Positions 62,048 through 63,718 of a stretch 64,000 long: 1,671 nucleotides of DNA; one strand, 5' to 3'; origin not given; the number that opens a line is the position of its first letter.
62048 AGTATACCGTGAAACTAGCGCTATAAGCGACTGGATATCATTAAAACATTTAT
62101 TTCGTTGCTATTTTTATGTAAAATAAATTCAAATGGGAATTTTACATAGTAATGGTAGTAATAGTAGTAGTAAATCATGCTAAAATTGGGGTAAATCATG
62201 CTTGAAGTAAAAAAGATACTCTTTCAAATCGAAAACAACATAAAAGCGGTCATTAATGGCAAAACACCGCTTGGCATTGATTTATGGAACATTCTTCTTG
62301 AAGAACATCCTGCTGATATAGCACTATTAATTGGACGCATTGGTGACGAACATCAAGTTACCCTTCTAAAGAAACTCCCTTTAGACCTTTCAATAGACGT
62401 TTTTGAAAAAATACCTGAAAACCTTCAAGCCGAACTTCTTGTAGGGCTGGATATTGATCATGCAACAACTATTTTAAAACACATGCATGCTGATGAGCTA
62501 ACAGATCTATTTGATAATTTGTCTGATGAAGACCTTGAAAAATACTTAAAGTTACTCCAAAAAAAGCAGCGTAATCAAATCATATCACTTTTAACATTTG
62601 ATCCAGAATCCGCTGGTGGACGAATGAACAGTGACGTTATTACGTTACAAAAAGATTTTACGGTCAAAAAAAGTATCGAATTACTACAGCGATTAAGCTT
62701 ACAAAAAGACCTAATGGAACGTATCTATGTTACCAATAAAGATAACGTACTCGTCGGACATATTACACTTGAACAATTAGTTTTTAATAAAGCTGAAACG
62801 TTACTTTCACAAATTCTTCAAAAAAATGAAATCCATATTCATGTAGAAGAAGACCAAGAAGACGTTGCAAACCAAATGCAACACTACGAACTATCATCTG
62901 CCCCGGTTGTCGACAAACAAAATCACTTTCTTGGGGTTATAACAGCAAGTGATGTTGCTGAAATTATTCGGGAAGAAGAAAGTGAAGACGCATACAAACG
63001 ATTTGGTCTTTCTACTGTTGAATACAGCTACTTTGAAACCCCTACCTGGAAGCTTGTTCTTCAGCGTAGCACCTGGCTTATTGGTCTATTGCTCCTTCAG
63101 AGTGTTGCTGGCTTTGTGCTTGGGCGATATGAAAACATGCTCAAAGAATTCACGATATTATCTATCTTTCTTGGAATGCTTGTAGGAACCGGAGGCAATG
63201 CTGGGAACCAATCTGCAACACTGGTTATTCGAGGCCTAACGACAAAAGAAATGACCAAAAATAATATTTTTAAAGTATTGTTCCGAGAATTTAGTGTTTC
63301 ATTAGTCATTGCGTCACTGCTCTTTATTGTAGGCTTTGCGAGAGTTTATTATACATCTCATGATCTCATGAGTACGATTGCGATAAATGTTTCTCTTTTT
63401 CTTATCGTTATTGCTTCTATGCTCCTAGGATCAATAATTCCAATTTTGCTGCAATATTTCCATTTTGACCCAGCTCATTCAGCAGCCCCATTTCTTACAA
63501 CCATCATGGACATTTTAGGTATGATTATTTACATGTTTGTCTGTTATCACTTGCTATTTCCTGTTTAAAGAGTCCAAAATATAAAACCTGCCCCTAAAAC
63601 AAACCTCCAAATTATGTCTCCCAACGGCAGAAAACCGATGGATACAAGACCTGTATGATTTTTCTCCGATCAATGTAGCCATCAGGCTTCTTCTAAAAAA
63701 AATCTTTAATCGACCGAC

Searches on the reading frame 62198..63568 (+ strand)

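Call 16: search_protein_families(library=ncbifam, proteins=[window:62198-63568:+], max_evalue=0.00001)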
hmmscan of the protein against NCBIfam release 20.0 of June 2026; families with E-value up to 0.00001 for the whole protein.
window:62198-63568:+ (456 aa): 4 families
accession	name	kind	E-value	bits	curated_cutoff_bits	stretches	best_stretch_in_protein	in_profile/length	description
TIGR00400.1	mgtE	equivalog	5.2e-99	332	232.75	1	30-453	24-447/450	magnesium transporter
NF038279.1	TF_CBS_SpxR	exception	6.4e-10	38.3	600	1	168-265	216-313/427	CBS-HotDog domain-containing transcription factor SpxR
TIGR01186.1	proV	subfamily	2.4e-08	33.5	326.6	1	135-259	240-359/363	betaine/proline/choline family ABC transporter ATP-binding protein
TIGR01302.1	IMP_dehydrog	equivalog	1.8e-07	30.4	481.5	1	146-261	85-204/450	IMP dehydrogenase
